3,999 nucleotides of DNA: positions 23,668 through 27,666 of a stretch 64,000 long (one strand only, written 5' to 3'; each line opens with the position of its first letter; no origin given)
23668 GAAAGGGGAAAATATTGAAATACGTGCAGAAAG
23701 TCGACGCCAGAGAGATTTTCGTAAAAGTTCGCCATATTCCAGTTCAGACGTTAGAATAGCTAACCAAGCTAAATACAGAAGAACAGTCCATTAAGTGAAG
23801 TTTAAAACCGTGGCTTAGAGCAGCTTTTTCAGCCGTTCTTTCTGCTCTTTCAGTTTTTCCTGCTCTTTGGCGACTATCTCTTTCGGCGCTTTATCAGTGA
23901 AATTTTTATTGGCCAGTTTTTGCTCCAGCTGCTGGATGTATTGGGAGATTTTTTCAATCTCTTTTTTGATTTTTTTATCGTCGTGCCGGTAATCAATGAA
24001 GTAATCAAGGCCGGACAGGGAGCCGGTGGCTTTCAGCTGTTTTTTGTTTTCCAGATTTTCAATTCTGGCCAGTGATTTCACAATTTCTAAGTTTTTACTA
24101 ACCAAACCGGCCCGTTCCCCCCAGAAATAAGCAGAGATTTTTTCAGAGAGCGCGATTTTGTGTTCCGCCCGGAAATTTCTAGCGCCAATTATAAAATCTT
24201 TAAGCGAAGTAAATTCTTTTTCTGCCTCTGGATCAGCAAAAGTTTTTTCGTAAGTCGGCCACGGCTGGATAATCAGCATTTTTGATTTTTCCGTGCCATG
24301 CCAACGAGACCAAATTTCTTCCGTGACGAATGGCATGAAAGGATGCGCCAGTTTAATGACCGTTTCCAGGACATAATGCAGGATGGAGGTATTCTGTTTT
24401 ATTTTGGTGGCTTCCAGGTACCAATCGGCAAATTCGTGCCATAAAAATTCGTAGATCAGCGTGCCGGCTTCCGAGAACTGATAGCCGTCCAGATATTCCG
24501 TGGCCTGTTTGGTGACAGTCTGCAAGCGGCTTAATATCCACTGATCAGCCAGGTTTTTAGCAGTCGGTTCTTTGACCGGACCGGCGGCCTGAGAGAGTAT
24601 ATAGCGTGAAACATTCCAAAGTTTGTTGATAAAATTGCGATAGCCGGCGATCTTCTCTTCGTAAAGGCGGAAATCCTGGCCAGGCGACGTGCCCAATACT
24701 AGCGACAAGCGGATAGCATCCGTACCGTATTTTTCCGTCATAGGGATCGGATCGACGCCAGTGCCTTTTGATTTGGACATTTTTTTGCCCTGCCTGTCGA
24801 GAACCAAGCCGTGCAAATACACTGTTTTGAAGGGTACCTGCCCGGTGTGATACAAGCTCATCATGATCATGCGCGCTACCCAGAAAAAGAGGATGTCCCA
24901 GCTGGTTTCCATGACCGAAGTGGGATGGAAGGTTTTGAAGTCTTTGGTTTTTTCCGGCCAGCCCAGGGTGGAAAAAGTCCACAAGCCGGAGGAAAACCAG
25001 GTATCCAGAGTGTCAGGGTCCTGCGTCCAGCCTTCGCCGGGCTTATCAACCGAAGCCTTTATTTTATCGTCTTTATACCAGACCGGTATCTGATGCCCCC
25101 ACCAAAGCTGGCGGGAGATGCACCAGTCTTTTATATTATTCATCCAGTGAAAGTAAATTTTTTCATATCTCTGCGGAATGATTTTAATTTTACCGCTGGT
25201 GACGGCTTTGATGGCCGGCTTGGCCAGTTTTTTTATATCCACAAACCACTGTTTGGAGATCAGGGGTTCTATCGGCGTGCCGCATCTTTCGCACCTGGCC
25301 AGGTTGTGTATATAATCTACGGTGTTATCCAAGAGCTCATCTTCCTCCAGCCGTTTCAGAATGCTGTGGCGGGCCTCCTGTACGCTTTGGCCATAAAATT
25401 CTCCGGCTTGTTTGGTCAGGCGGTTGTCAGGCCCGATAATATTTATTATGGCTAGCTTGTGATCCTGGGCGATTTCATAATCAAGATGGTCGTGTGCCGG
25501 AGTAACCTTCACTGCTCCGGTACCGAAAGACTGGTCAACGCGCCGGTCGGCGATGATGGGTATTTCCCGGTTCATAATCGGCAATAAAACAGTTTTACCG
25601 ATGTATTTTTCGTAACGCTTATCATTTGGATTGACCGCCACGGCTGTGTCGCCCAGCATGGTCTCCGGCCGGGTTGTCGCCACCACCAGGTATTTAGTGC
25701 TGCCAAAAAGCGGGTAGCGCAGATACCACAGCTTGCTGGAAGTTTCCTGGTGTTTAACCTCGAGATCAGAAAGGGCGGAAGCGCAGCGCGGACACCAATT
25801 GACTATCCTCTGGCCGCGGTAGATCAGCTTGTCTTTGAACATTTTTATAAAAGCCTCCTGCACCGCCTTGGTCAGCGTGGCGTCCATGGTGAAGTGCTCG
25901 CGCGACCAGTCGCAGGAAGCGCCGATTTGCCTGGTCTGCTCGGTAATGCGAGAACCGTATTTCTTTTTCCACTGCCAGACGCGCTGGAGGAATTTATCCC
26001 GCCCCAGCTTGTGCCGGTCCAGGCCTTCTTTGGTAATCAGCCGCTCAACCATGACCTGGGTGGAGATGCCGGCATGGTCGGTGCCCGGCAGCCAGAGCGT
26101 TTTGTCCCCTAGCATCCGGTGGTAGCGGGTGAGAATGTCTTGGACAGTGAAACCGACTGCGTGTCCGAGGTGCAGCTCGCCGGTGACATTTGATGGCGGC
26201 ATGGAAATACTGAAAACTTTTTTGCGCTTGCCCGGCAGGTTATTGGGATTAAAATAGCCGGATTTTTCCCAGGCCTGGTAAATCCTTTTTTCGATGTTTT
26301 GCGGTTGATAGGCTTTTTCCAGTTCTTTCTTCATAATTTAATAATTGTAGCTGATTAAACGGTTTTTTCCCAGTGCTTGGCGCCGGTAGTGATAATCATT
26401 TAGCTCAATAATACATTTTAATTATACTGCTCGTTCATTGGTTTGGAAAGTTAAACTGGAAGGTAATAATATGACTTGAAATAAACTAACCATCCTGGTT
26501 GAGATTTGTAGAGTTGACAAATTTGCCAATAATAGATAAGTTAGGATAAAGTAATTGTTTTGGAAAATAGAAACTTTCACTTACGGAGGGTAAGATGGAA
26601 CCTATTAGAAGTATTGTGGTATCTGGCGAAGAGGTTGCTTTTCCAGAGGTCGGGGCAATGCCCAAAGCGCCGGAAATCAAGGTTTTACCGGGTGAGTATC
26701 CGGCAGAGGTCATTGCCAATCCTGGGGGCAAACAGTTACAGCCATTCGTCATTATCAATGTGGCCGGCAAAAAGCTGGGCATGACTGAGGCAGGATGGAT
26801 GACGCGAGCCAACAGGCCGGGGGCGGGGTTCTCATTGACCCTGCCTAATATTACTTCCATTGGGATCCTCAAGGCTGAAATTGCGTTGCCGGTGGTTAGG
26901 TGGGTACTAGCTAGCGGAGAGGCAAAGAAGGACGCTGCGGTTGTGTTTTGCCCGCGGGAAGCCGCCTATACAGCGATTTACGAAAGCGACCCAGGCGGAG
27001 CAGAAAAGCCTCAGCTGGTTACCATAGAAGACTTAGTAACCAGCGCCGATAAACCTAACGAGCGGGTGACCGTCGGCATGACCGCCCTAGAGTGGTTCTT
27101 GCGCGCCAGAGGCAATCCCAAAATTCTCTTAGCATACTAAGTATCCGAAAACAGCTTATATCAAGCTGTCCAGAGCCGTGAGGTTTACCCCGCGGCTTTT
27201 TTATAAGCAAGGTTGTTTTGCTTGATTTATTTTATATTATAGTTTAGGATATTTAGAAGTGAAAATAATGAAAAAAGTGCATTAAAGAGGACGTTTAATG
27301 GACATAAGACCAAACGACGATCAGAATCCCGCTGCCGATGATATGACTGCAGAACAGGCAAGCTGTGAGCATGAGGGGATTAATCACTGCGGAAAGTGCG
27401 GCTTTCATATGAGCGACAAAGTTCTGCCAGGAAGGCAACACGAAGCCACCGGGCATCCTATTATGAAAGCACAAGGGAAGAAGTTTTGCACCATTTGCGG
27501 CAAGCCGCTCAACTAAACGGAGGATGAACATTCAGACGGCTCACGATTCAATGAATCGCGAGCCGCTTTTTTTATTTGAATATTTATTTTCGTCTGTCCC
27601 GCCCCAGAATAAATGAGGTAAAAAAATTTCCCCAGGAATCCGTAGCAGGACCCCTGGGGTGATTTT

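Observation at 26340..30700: GC-rich island of uncharacterised genes, each with its own SD and terminator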

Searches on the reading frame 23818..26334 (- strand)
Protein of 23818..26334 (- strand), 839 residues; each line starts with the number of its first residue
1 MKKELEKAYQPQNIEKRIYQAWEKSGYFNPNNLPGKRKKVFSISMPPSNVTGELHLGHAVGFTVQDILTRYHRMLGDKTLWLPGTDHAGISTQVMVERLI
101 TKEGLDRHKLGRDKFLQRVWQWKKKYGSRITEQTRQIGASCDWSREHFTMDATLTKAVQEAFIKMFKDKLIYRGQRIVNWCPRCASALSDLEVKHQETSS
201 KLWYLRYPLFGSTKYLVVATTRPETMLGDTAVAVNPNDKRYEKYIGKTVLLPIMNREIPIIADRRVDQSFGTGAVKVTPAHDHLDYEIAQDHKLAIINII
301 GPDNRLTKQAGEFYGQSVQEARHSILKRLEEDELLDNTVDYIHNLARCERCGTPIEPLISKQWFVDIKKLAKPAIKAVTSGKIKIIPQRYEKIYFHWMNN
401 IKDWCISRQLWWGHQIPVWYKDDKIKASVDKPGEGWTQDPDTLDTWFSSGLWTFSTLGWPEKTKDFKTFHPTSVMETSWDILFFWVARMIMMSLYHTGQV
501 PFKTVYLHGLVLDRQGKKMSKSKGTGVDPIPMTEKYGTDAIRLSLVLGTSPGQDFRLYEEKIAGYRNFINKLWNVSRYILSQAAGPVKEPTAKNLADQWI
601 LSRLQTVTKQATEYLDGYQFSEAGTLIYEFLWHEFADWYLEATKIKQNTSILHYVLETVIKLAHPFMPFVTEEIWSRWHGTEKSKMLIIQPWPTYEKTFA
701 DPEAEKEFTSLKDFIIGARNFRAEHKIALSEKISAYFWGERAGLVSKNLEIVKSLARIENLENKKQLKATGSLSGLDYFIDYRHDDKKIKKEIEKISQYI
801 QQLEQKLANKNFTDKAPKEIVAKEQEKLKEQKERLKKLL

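Call 17: find_related_loci(query=window:23818-26334:-, collection=genome_contigs, flank=10000)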
Query window:23818-26334:- (839 aa) in genome_contigs; peptide patterns used: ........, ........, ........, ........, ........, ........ (x = any residue, [..] = any of these).
497 stretches matched a pattern; 458 encode a relative of the query (tblastn E <= 1e-3); the best 80 are kept; 80 distinct loci.
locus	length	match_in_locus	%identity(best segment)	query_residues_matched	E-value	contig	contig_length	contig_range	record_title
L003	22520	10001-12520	71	1-839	0e+0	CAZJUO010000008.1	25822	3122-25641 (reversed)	MAG TPA_asm: uncultured Gammaproteobacteria bacterium isolate SRP141376_co4_277 genome assembly, contig: NODE_3422_lengt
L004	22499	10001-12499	69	1-833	0e+0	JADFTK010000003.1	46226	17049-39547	MAG: Patescibacteria group bacterium isolate B9T1L10 B9T1L10_NODE708, whole genome shotgun sequence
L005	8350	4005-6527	67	1-833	0e+0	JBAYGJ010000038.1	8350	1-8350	MAG: Patescibacteria group bacterium isolate SO_2016_GW1_122 scaffold16006_OW334_2016, whole genome shotgun sequence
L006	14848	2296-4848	66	1-832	0e+0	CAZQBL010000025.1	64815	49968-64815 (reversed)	MAG TPA_asm: uncultured Gammaproteobacteria bacterium isolate SRP231805_co4_93 genome assembly, contig: k141_107561, who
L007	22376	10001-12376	64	4-780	0e+0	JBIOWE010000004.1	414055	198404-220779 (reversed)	MAG: Patescibacteria group bacterium isolate MAG090 k127_1662334, whole genome shotgun sequence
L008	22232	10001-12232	63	1-734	0e+0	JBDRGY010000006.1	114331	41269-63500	MAG: Patescibacteria group bacterium isolate MEGAHIT-group-1.473 k141_3715170, whole genome shotgun sequence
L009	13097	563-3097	54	6-838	0e+0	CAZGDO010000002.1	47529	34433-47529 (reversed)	MAG TPA_asm: uncultured Gammaproteobacteria bacterium isolate binchicken_co387_564 genome assembly, contig: NODE_330_len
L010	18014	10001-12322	58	5-759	0e+0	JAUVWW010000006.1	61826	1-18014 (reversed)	MAG: bacterium isolate CSMAG_1200 CSMAG_1200_k127_2902663_length_61826_cov_47.4869, whole genome shotgun sequence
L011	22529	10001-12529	65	1-833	0e+0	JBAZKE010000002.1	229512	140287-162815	MAG: Patescibacteria group bacterium isolate SO_2017_LW4_136 scaffold_158_c1_LW137-91_2017, whole genome shotgun sequenc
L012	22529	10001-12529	48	5-838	0e+0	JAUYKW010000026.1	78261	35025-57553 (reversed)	MAG: bacterium isolate C24_metabat.bin.218 C24_k141_969633, whole genome shotgun sequence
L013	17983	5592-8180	47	4-838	0e+0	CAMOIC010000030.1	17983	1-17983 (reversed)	MAG: uncultured Clostridia bacterium isolate SRR873601_bin.107_metaWRAP_v1.3_MAG genome assembly, contig: NODE_8742_leng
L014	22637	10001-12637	46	5-827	0e+0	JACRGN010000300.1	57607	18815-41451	MAG: Nitrospinota bacterium isolate NC_groundwater_1752_Pr3_B-0.1um_39_30 SR-2_scaffold_141_3049891, whole genome shotgu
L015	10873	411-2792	50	4-759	0e+0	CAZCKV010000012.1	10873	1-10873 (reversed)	MAG TPA_asm: uncultured Gammaproteobacteria bacterium isolate SRP178699_co1_504 genome assembly, contig: NODE_8262_lengt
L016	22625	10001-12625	46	3-834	0e+0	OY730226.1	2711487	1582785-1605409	MAG: Dehalococcoidia bacterium isolate c007961a-0c0c-4106-a690-a869d044ef0b genome assembly, chromosome: 1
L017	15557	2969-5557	48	3-838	0e+0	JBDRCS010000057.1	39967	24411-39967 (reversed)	MAG: Patescibacteria group bacterium isolate MEGAHIT-group-1.195 k141_442495, whole genome shotgun sequence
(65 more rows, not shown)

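Call 83: search_protein_families(library=pfam, proteins=[L003:7436-7720:-, L003:7752-7967:-, L003:8330-8674:-, L003:8704-9477:-, L003:9644-9871:-], max_evalue=0.05)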
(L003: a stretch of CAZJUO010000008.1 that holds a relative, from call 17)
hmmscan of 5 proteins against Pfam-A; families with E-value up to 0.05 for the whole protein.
L003:7436-7720:- (94 aa): 0 families

L003:7752-7967:- (71 aa): 1 family
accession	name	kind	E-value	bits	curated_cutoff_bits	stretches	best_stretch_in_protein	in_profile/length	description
PF22451.2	NirdL-like_HTH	-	0.03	14.3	27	1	18-41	19-42/47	Siroheme decarboxylase NirDL-like HTH domain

L003:8330-8674:- (114 aa): 5 families
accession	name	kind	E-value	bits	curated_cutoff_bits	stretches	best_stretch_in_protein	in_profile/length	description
PF14149.11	YhfH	-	0.004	17.4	27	0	104-113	13-22/37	YhfH-like protein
PF13240.11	Zn_Ribbon_1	-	0.005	17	25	0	76-84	1-9/23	zinc-ribbon domain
PF14803.11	Zn_ribbon_Nudix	-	0.0062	16.9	25.6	0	105-114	1-10/34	Nudix N-terminal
PF12773.13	DZR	-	0.028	15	27.3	0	73-111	11-45/45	Double zinc ribbon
PF17032.10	Zn_ribbon_15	-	0.044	15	28.9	0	71-111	34-73/73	zinc-ribbon family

L003:8704-9477:- (257 aa): 0 families

L003:9644-9871:- (75 aa): 3 families
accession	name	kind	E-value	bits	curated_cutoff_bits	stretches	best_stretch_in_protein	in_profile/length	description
PF17302.8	DUF5351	-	0.0042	17.8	27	0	34-52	1-19/29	Family of unknown function (DUF5351)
PF00684.25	DnaJ_CXXCXGXG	-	0.0062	17.2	32.7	1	7-42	14-52/65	DnaJ central domain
PF15777.11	Anti-TRAP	-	0.017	15.6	32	1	10-45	11-44/59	Tryptophan RNA-binding attenuator protein inhibitory protein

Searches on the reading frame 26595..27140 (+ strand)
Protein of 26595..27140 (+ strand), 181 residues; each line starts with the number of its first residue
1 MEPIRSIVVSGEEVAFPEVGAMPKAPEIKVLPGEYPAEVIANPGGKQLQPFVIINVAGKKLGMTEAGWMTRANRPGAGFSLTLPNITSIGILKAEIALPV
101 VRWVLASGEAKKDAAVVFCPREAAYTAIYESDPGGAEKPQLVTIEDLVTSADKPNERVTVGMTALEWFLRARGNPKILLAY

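Call 3: search_protein_families(library=pfam, proteins=[window:26595-27140:+], max_evalue=1)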
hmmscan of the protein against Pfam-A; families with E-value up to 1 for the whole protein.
window:26595-27140:+ (181 aa): 0 families

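Call 7: search_protein_families(library=ncbifam, proteins=[window:26595-27140:+], max_evalue=1)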
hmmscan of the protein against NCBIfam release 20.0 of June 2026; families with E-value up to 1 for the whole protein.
window:26595-27140:+ (181 aa): 0 families

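Call 8: search_protein_families(library=phrogs, proteins=[window:26595-27140:+], max_evalue=1)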
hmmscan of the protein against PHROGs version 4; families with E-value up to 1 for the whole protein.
window:26595-27140:+ (181 aa): 0 families

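Call 9: search_protein_families(library=padloc, proteins=[window:26595-27140:+], max_evalue=1)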
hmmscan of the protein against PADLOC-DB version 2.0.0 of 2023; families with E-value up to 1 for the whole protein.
window:26595-27140:+ (181 aa): 0 families

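Call 13: find_homologous_proteins(query=window:26595-27137:+)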
Query window:26595-27137:+ (181 aa): 1 proteins with E <= 0.001 among 100 candidates.
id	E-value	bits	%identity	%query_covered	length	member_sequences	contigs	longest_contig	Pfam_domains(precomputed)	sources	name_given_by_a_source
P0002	1.3e-112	392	100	100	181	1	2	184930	-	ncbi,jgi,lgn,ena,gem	ncbi:MAG: hypothetical protein WCV50_06530 [Patescibacteria group bacterium]|jgi:hypothetical protei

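Call 15: search_solved_structures(query=window:26595-27137:+, max_evalue=10)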
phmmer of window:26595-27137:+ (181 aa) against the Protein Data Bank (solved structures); distinct sequences matched with E-value up to 10: 0.

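Call 53: predict_structure(protein=window:26595-27137:+)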
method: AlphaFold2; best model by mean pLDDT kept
length: 181 residues; sequences in the alignment: 1
mean_pLDDT: 34.3   pTM: 0.28
mean pLDDT of the five models: 34.3, 31.0, 29.7, 29.5, 29.4
residues with pLDDT >= 90: 0; 70-90: 0; 50-70: 1; < 50: 180
segments of 3 or more residues with pLDDT < 50: 1-96, 98-181
pLDDT, mean of each block of 10 residues (from residue 1): 26 29 31 26 27 37 30 32 38 47 44 41 35 36 40 36 36 28 23
secondary structure, 60 per line:
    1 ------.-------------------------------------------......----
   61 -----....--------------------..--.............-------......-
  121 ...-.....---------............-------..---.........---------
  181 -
elements in order: E51-56 H66-69 H94-106 E114-119 E125-129 E139-143 H144-150 H163-171

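Call 71: list_cluster_members(proteins=[window:26595-27137:+, window:27298-27513:+, window:27706-28977:-, window:29344-30141:-, window:30262-30672:+])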
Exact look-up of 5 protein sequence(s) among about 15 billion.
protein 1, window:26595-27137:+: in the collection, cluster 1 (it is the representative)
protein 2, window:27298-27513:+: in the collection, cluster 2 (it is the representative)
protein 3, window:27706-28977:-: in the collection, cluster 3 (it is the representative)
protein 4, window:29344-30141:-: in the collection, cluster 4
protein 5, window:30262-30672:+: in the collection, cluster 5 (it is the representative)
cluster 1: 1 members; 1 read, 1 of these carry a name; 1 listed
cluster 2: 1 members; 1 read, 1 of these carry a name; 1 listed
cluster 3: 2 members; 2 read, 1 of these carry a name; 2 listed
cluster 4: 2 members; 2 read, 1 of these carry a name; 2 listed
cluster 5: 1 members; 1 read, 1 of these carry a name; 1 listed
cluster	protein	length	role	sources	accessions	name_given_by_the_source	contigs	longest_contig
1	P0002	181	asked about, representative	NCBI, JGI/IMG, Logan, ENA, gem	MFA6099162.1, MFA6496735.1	MAG: hypothetical protein WCV50_06530 [Patescibacteria group bacterium] | hypothetical protein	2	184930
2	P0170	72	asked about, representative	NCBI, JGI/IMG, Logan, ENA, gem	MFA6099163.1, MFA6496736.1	MAG: hypothetical protein WCV50_06535 [Patescibacteria group bacterium]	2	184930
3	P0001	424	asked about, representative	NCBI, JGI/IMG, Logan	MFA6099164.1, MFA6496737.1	MAG: hypothetical protein WCV50_06540 [Patescibacteria group bacterium] | hypothetical protein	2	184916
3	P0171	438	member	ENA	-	-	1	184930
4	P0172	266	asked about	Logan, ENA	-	-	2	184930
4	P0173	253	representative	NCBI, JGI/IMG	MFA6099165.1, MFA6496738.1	MAG: ribonuclease Z [Patescibacteria group bacterium] | ribonuclease BN (tRNA processing enzyme)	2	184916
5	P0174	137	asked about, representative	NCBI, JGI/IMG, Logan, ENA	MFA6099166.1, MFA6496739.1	MAG: hypothetical protein WCV50_06550 [Patescibacteria group bacterium] | hypothetical protein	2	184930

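Call 75: search_dna_similar(query=window:26595-27137:+, collection=phages, mode=protein, max_evalue=0.01, max_rows=5)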
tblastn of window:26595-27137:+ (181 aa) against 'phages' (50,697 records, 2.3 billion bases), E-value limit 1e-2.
No match.

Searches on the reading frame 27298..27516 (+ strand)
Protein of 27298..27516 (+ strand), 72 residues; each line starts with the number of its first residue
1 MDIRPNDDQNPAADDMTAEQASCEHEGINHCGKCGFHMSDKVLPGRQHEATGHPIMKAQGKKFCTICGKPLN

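Call 3: search_protein_families(library=pfam, proteins=[window:27298-27516:+], max_evalue=1)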
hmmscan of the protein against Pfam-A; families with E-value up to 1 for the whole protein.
window:27298-27516:+ (72 aa): 8 families
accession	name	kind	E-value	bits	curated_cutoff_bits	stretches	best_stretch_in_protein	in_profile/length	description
PF13240.11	Zn_Ribbon_1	-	0.001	19.2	25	1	59-71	11-23/23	zinc-ribbon domain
PF14803.11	Zn_ribbon_Nudix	-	0.014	15.7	25.6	0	62-71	1-10/34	Nudix N-terminal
PF23145.1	Zf_2nd_IFT121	-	0.024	14.7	25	0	50-68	5-23/45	IFT121, second zinc finger domain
PF06677.18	Auto_anti-p27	-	0.058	13.9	24.1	1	52-68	22-40/40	Sjogren's syndrome/scleroderma autoantigen 1 (Autoantigen p27)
PF12773.13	DZR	-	0.097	13.3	27.3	0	28-71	12-34/45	Double zinc ribbon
PF17713.6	DUF5558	-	0.12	13.3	25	1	56-70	68-83/127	Family of unknown function (DUF5558)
PF16919.11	PknG_rubred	-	0.3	11.5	28.5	0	58-71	33-46/74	Protein kinase G rubredoxin domain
PF13248.11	Zn_ribbon_3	-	0.63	10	27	1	60-71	15-26/26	zinc-ribbon domain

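Call 7: search_protein_families(library=ncbifam, proteins=[window:27298-27516:+], max_evalue=1)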
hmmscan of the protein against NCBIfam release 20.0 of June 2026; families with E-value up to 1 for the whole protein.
window:27298-27516:+ (72 aa): 8 families
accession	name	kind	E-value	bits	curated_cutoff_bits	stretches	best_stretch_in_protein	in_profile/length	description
NF052237.1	biotin_BsaP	equivalog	0.029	14.4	39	1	13-45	11-43/53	biotin synthase auxiliary protein BsaP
NF045510.1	4Cys_prefix_kin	domain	0.08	13.2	24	1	60-71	15-26/26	4-Cys prefix domain-containing protein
TIGR00269.1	TIGR00269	hypoth_equivalog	0.14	12.5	62.75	0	24-41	76-93/104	TIGR00269 family protein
NF001669.0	PRK00432.1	equivalog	0.18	11.8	54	1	24-36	39-51/58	30S ribosomal protein S27ae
NF009143.0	PRK12495.1-4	equivalog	0.23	11.6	372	1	49-71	46-68/244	hypothetical protein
NF001646.0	PRK00420.1-3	equivalog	0.27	11.5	117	1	49-69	24-44/117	hypothetical protein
NF001645.0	PRK00420.1-2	equivalog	0.34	11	162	1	46-68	25-47/106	hypothetical protein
NF002362.0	PRK01343.1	equivalog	0.5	10.1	79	1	48-70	5-27/66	DNA gyrase inhibitor YacG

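Call 8: search_protein_families(library=phrogs, proteins=[window:27298-27516:+], max_evalue=1)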
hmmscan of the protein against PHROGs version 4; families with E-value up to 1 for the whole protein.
window:27298-27516:+ (72 aa): 3 families
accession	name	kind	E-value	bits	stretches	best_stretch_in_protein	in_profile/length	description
phrog_10714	-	unknown function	0.097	13.9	0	51-72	79-100/109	-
phrog_13569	-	unknown function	0.14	12.9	1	53-71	22-40/45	-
phrog_7020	-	unknown function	0.23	12.3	0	55-68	20-33/71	-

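Call 9: search_protein_families(library=padloc, proteins=[window:27298-27516:+], max_evalue=1)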
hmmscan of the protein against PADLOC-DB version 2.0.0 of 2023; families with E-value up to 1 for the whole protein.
window:27298-27516:+ (72 aa): 0 families
